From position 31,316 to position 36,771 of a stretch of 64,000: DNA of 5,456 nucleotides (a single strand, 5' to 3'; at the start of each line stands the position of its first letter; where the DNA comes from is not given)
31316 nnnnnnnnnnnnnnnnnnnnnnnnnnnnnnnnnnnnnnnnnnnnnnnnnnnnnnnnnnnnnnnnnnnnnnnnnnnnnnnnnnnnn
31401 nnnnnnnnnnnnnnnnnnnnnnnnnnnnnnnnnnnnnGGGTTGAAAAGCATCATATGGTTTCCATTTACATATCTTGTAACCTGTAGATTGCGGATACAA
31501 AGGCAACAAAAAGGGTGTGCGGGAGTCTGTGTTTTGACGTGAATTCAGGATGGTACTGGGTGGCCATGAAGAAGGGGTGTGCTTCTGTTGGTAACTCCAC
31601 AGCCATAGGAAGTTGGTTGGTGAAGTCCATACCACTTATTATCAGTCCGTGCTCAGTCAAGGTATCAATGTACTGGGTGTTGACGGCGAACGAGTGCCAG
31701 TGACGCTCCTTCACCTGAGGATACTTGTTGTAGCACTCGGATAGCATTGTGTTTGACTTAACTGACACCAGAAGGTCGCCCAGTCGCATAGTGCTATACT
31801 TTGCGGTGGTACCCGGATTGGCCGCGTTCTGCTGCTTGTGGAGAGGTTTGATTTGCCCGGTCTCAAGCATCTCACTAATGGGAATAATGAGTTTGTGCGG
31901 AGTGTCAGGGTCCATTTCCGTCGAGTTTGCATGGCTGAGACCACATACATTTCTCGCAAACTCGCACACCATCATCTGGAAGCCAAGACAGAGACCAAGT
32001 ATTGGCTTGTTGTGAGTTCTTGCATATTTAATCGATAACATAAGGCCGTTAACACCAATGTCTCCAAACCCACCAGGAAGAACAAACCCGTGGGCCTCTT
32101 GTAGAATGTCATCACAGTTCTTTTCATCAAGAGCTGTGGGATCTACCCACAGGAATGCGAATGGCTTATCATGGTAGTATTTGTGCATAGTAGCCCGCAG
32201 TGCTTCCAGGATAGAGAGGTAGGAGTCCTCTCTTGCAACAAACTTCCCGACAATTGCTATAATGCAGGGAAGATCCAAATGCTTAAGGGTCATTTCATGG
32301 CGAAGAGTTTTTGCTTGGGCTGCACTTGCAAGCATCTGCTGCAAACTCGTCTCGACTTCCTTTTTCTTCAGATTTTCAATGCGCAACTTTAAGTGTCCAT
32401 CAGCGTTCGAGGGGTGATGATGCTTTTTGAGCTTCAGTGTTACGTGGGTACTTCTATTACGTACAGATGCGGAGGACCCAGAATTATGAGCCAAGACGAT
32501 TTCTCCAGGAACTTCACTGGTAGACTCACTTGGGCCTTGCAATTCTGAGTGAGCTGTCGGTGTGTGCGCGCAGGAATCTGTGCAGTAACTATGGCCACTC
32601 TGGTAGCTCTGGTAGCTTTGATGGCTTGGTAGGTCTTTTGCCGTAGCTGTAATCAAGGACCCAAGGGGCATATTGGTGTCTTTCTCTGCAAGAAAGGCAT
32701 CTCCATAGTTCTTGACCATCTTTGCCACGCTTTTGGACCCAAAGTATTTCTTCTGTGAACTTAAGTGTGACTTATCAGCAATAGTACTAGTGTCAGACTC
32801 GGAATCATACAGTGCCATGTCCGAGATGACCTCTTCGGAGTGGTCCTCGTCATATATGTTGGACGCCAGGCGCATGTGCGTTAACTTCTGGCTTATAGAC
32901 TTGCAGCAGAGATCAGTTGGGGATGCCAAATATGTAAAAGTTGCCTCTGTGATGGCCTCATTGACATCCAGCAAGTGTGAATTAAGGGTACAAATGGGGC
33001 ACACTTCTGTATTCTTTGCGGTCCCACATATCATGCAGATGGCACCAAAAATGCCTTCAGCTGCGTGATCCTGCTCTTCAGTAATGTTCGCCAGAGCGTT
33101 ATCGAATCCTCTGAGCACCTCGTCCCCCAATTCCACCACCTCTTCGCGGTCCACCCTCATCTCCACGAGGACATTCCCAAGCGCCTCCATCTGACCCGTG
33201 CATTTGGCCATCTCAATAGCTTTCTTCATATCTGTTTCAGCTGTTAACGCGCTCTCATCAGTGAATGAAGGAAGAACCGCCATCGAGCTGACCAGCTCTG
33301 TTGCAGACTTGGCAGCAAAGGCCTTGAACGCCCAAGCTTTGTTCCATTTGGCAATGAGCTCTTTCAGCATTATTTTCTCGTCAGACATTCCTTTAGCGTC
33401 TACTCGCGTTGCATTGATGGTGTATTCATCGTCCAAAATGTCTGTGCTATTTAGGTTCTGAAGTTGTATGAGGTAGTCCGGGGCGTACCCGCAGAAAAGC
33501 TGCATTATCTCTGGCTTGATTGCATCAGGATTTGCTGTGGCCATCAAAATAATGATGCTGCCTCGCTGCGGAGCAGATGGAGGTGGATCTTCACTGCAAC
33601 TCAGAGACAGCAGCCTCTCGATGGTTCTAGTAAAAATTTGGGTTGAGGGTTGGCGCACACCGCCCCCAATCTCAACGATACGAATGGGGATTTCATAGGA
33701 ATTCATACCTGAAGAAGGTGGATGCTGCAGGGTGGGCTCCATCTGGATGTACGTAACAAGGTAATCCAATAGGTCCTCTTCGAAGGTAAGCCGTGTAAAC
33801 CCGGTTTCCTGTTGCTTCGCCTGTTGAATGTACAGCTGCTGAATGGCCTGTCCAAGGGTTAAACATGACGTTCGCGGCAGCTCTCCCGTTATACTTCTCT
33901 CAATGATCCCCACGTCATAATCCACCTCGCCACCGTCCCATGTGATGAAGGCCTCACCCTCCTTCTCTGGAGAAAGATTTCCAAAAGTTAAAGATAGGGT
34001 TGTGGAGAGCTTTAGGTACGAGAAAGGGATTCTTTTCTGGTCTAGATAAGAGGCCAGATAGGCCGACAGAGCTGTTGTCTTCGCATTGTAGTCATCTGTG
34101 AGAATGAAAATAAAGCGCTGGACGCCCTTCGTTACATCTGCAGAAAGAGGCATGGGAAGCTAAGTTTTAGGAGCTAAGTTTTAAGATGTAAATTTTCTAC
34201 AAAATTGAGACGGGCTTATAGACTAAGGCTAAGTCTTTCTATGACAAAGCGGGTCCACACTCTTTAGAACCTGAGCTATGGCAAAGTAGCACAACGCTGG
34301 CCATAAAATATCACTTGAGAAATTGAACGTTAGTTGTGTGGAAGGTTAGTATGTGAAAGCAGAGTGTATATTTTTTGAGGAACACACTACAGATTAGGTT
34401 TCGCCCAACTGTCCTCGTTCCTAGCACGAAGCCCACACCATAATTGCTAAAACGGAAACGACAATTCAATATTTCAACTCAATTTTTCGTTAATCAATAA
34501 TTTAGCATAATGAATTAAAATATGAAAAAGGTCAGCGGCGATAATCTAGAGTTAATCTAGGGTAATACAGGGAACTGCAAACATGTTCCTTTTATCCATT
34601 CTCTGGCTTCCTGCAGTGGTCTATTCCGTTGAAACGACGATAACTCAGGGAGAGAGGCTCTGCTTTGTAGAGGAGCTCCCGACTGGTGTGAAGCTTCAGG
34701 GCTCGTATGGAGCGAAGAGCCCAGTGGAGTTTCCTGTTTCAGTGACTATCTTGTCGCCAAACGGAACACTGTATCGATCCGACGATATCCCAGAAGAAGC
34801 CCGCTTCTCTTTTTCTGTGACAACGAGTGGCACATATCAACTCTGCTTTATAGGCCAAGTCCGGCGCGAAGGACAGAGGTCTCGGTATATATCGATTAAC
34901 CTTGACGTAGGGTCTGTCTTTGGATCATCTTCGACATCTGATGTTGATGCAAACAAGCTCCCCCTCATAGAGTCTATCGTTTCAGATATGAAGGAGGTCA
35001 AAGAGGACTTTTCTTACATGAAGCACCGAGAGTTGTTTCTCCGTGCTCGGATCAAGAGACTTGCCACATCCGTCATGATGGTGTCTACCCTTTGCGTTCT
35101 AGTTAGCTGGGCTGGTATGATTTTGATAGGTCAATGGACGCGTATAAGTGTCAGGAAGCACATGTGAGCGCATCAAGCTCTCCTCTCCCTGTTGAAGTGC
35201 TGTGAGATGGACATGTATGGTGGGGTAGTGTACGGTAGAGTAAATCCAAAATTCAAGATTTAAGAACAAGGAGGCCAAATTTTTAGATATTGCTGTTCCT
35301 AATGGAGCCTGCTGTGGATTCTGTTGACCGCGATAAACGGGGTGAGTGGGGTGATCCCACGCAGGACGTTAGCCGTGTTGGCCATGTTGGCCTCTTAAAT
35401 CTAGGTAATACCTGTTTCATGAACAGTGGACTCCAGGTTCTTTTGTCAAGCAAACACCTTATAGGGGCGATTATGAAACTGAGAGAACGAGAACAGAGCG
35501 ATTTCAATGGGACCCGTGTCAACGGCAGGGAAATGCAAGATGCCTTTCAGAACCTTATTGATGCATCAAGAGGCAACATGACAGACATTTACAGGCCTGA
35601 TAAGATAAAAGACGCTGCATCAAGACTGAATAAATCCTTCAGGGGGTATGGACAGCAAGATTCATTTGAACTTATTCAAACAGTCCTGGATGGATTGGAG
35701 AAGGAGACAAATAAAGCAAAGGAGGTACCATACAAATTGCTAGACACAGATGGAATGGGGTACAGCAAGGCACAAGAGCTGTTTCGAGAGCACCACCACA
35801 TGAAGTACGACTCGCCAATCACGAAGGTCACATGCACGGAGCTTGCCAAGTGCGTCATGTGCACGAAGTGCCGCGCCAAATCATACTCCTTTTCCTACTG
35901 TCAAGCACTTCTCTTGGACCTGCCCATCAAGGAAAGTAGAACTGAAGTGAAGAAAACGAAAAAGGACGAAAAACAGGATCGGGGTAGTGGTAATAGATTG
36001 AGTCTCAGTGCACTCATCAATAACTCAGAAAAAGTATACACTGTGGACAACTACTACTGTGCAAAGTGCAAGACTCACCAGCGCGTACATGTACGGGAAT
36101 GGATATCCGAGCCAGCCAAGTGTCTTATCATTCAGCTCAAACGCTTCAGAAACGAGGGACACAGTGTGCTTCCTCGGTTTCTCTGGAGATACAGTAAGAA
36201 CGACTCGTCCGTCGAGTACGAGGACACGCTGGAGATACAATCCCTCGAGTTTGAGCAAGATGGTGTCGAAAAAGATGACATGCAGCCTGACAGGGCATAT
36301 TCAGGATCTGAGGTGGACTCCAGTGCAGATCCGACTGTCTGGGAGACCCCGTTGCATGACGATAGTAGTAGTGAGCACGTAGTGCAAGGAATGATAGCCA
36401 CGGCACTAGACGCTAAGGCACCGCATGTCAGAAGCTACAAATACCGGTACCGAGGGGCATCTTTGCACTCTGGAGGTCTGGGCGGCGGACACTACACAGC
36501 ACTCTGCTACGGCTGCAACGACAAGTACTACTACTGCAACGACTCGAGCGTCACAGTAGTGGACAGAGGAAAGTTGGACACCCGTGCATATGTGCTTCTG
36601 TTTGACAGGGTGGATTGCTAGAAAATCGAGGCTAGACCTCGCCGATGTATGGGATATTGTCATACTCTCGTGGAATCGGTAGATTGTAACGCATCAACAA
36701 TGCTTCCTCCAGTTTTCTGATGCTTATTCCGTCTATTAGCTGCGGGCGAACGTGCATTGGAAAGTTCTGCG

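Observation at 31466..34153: CTP synthase-like gene with a degenerate N-terminal nucleotide-binding loop and a ~330-aa insertion carrying a Cys cluster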

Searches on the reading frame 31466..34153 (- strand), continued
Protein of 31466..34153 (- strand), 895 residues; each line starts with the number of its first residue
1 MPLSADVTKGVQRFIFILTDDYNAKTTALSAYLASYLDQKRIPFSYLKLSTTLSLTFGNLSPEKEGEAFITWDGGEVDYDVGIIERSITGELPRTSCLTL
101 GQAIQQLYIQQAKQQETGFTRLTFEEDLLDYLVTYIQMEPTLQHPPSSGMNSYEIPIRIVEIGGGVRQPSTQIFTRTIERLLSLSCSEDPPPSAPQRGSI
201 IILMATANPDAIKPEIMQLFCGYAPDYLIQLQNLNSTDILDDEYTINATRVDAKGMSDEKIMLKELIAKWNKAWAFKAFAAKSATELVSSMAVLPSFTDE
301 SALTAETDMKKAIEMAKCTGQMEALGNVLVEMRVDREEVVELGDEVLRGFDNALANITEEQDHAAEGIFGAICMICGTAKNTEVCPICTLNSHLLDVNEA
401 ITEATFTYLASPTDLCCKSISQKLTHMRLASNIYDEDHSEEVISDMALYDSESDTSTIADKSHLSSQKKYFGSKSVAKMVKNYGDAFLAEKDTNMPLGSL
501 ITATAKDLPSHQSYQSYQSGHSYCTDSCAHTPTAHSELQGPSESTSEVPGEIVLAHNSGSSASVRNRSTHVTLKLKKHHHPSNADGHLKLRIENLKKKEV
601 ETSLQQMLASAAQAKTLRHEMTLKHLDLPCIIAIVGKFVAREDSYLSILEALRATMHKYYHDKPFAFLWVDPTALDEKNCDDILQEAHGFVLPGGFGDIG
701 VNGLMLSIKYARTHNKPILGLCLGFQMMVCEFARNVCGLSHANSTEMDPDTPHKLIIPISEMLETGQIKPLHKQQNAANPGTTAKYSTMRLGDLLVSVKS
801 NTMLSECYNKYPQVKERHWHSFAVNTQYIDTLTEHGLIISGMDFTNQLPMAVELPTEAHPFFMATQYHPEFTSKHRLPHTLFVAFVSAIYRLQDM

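Call 79: search_protein_families(library=pfam, proteins=[P0277, P0005, P0126, P0158, P0231, P0163], max_evalue=0.001)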
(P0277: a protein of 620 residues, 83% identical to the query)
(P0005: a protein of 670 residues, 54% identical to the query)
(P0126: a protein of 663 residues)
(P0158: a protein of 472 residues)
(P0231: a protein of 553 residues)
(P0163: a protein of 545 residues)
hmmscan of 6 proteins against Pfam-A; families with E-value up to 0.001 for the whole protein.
P0277 (620 aa): 5 families
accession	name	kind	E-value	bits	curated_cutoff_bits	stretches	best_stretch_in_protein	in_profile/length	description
PF06418.20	CTP_synth_N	-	1e-106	356.6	26.1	1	5-275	2-252/265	CTP synthase N-terminus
PF00117.34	GATase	-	6.6e-34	117.7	22.8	1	345-610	2-188/190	Glutamine amidotransferase class-I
PF07722.19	Peptidase_C26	-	8e-08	32.7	20.5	0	441-466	97-122/219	Peptidase C26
PF01174.25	SNO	-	0.00014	22.2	27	0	412-470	25-89/188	SNO glutamine amidotransferase family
PF01965.30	DJ-1_PfpI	-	0.00044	20.5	26.6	1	415-478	56-120/165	DJ-1/PfpI family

P0005 (670 aa): 2 families
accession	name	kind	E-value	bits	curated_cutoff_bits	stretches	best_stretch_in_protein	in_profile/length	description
PF00117.34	GATase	-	3.1e-26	92.7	22.8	1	427-666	5-189/190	Glutamine amidotransferase class-I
PF06418.20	CTP_synth_N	-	4e-14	53.1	26.1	1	24-164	15-148/265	CTP synthase N-terminus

P0126 (663 aa): 3 families
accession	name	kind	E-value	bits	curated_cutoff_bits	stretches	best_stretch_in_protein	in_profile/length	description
PF00117.34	GATase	-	8e-21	75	22.8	1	410-645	6-187/190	Glutamine amidotransferase class-I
PF06418.20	CTP_synth_N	-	5.3e-15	56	26.1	1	23-195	20-169/265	CTP synthase N-terminus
PF07722.19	Peptidase_C26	-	1.6e-05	25.2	20.5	0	557-630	153-219/219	Peptidase C26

P0158 (472 aa): 2 families
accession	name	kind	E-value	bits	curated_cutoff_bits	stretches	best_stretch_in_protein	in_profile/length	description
PF06418.20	CTP_synth_N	-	6.8e-21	75.3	26.1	1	2-167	1-172/265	CTP synthase N-terminus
PF00117.34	GATase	-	1.1e-08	35.4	22.8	1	257-414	5-144/190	Glutamine amidotransferase class-I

P0231 (553 aa): 2 families
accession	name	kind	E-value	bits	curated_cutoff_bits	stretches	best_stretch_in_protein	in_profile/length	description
PF00117.34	GATase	-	1.6e-16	61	22.8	1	342-536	40-180/190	Glutamine amidotransferase class-I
PF07722.19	Peptidase_C26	-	1.3e-05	25.6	20.5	0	493-528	186-219/219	Peptidase C26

P0163 (545 aa): 3 families
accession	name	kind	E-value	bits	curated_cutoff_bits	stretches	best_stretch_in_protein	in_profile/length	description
PF06418.20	CTP_synth_N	-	5.8e-38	131.2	26.1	1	20-270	18-264/265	CTP synthase N-terminus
PF00117.34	GATase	-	9.1e-35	120.5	22.8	1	327-537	5-189/190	Glutamine amidotransferase class-I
PF07722.19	Peptidase_C26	-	3.7e-05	24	20.5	1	388-520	99-219/219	Peptidase C26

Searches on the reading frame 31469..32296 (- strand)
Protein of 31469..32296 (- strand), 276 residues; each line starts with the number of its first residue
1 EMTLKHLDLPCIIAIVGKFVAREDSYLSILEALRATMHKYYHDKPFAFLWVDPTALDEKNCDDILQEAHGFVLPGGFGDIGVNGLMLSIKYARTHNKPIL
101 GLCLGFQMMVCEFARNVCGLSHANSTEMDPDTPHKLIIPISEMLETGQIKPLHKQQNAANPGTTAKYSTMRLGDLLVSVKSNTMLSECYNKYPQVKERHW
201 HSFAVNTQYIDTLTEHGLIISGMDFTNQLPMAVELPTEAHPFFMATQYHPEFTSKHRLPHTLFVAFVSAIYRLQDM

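Call 15: find_homologous_proteins(query=window:31469-32296:-, max_evalue=1e-10)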
Query seq(276 aa) (276 aa): 139 proteins with E <= 1e-10 among 833 candidates; the best 120 are listed.
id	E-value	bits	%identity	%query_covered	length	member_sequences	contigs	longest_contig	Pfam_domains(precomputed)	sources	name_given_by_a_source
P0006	9.9e-156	535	99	83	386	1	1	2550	PF07722.20,PF00117.35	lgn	-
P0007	2.5e-48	183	42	94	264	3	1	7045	PF00117.35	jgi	jgi:CTP synthase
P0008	2.1e-46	177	42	94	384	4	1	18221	PF07722.20,PF06418.21,PF00117.35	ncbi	ncbi:MAG: CTP synthase, partial [Actinomycetota bacterium]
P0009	3.5e-46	176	41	93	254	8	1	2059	PF07722.20,PF00117.35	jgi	jgi:CTP synthase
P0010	4.9e-46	176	42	95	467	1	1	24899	PF06418.21,PF00117.35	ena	-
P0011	8.0e-46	175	40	95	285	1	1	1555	PF00117.35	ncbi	ncbi:MAG TPA: CTP synthase, partial [Actinomycetota bacterium]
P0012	1.3e-45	174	40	95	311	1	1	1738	PF00117.35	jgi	jgi:CTP synthase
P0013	1.4e-45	174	40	96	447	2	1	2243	PF07722.20,PF06418.21,PF00117.35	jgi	jgi:CTP synthase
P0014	1.8e-45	174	40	95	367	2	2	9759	PF06418.21,PF00117.35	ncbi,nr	ncbi:MAG: CTP synthase, partial [Actinomycetota bacterium]|nr:CTP synthase [Actinomycetota bacterium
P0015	2.1e-45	173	41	93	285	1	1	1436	PF07722.20,PF00117.35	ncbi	ncbi:MAG: CTP synthase, partial [Actinomycetes bacterium]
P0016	6.4e-45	172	40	93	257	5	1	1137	PF07722.20,PF00117.35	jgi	jgi:CTP synthase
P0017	7.0e-45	172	38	95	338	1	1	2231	PF07722.20,PF00117.35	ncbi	ncbi:MAG: CTP synthase, partial [Nocardioidaceae bacterium]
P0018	1.8e-44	170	42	93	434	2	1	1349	PF06418.21,PF00117.35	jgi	jgi:CTP synthase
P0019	2.2e-44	170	39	95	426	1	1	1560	PF06418.21,PF00117.35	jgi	jgi:CTP synthase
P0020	2.8e-44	170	41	95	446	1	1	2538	PF07722.20,PF06418.21,PF00117.35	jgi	-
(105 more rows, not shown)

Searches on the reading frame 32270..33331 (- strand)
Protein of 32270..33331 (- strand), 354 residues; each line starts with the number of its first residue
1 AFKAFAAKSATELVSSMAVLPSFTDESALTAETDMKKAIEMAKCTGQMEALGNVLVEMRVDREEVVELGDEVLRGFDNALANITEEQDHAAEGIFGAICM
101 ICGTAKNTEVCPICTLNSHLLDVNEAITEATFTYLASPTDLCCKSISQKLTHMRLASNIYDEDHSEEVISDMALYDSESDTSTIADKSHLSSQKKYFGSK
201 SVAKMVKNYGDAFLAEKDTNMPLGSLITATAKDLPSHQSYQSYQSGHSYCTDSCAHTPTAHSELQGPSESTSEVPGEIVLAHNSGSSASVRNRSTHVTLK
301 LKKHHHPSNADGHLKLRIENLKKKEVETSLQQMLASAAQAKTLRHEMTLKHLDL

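Call 67: search_protein_families(library=pfam, proteins=[window:32270-33331:-], max_evalue=10)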
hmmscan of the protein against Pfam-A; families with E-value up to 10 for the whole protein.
seq(354 aa): 1 family
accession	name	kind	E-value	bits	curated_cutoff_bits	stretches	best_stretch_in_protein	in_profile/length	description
PF11353.13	DUF3153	-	0.088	12.9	21.4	1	280-343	17-79/191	Protein of unknown function (DUF3153)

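Call 68: search_solved_structures(query=window:32270-33331:-, max_evalue=10)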
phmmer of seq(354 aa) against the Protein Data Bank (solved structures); distinct sequences matched with E-value up to 10: 1.
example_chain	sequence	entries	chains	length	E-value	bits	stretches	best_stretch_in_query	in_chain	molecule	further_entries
5nf8_A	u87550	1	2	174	0.81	12.2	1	298-353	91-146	Respiratory supercomplex factor 1, mitochondrial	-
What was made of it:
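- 32279..33319 (-): Insertion of about 345 aa in the interdomain linker, residues 279-625. It is mostly low-confidence or disordered, with predicted helices at 305-355 and 586-620. It includes a QSY micro-repeat at residues 511-523. Calls 67, 68 (no Pfam or PDB match).
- Tried and rejected: Insertion alone against Pfam and PDB sequences (calls 67, 68).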

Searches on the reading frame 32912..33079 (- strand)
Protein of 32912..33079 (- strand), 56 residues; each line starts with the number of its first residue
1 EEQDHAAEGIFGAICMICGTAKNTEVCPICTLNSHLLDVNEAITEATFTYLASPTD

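Call 67: search_protein_families(library=pfam, proteins=[window:32912-33079:-], max_evalue=10)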
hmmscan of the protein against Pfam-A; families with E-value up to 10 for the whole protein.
seq(56 aa): 4 families
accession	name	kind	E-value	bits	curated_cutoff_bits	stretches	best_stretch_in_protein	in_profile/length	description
PF14447.12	Prok-RING_4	-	0.043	14.2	27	1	14-31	20-37/46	Prokaryotic RING finger family 4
PF25214.1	HVO_B0008_N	-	0.25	11.7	27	1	26-43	3-20/38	HVO_B0008 N-terminal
PF02132.21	RecR_ZnF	-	0.66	10.3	22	1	24-31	13-20/21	RecR, Cys4-zinc finger domain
PF21349.2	RUBY_RBDX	-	1.6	8.7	26.5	1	15-31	3-23/30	Rubrerythrin, rubredoxin-like domain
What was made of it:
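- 32990..33037 (-): Cys4 motif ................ (C373, C376, C385, C388). Candidate zinc knuckle. Call 67 (only sub-threshold zinc-finger Pfam hits).
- On Zinc ribbon / zinc knuckle (for the Cys cluster): Only sub-threshold Pfam hits were found, for example Prok-RING_4 at 14.2 against 27 bits (call 67).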

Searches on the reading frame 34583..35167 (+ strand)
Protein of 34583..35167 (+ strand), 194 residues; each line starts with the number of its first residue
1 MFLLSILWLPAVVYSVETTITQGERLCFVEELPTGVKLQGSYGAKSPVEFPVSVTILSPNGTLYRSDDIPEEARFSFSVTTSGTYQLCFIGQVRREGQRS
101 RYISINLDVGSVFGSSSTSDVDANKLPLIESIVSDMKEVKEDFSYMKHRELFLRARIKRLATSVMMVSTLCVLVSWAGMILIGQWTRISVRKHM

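Call 21: search_protein_families(library=pfam, proteins=[window:34583-35167:+], max_evalue=0.001)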
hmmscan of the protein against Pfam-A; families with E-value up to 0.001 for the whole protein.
window:34583-35167:+ (194 aa): 1 family
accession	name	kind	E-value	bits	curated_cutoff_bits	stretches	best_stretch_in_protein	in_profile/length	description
PF01105.29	EMP24_GP25L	-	1.5e-19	71.2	25.9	1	17-175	3-166/182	emp24/gp25L/p24 family/GOLD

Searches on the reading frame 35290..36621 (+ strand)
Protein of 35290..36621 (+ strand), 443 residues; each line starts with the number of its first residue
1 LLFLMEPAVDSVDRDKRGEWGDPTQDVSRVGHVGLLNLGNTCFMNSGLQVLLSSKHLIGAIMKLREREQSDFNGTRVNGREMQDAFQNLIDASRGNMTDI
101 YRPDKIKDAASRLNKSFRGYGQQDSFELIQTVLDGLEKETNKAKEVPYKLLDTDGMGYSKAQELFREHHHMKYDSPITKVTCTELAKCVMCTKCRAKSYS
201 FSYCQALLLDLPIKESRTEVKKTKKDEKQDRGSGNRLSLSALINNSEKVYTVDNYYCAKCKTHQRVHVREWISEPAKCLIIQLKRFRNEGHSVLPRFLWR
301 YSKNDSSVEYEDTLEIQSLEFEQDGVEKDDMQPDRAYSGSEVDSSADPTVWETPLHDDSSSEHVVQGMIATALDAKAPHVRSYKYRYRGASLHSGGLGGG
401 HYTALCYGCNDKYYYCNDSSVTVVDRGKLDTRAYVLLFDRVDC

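Call 21: search_protein_families(library=pfam, proteins=[window:35290-36621:+], max_evalue=0.001)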
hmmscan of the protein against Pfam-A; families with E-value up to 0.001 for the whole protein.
window:35290-36621:+ (443 aa): 2 families
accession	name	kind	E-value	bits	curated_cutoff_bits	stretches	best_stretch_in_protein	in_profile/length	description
PF00443.35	UCH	-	7.4e-43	147.4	23.9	1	33-438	1-254/254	Ubiquitin carboxyl-terminal hydrolase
PF13423.12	UCH_1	-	6.5e-07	29.7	22.2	1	127-294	101-238/317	Ubiquitin carboxyl-terminal hydrolase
